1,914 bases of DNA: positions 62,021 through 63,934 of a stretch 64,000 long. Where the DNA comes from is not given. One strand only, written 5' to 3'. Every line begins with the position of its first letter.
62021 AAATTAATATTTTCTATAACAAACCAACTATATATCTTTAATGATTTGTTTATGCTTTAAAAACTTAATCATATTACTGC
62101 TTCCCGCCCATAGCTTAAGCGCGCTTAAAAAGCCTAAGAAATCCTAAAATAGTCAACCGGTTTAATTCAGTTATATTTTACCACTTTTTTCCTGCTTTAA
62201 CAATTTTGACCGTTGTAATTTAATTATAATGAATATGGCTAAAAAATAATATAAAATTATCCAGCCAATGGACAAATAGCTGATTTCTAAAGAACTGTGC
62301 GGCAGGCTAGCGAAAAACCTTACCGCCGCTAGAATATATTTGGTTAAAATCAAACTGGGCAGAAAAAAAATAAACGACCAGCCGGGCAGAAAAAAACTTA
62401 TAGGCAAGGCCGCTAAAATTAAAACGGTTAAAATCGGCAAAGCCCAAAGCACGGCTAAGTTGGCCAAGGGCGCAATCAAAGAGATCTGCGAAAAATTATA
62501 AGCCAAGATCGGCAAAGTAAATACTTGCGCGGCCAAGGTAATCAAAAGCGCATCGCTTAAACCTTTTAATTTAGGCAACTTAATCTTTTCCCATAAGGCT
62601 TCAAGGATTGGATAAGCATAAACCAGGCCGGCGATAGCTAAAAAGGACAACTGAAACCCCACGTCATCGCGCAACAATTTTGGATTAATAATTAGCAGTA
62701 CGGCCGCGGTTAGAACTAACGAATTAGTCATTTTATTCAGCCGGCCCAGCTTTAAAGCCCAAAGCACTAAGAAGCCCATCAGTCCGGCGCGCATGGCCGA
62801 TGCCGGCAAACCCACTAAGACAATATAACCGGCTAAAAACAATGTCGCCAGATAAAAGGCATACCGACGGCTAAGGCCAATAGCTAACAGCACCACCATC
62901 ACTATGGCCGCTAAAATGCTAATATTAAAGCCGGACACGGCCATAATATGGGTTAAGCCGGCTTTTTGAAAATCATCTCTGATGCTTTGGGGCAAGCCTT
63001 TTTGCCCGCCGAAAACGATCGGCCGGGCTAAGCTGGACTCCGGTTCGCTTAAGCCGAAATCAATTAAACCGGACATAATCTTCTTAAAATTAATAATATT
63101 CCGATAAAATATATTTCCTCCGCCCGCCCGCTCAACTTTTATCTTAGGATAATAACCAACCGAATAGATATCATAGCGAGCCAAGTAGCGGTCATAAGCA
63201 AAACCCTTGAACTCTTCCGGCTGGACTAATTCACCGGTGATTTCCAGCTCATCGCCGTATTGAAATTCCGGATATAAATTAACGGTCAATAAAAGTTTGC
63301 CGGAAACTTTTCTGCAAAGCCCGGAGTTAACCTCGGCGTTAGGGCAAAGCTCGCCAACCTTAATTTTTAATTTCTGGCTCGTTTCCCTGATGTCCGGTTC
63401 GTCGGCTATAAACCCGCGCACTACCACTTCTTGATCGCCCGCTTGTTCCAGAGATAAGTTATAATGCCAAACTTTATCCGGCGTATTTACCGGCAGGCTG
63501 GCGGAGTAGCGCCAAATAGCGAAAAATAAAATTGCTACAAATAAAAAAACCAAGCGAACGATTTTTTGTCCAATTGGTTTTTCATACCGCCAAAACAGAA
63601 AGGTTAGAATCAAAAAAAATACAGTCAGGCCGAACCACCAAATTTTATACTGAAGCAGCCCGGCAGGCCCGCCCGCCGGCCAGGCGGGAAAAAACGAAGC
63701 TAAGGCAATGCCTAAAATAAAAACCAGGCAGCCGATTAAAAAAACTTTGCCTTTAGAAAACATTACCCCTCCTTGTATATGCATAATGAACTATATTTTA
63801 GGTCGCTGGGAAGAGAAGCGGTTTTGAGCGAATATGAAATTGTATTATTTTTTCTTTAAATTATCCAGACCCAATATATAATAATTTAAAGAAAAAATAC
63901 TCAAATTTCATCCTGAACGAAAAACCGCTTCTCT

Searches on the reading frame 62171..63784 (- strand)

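Call 25: search_protein_families(library=pfam, proteins=[window:62171-63784:-], max_evalue=0.0001)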
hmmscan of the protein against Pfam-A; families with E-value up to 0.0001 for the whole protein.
window:62171-63784:- (537 aa): 2 families
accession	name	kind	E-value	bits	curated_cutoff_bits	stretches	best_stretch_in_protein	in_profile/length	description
PF03772.21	Competence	-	1e-53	182.9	23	1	256-525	1-269/270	Competence protein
PF13567.11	DUF4131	-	6.3e-22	78.4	31.6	1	49-216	7-163/165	Domain of unknown function (DUF4131)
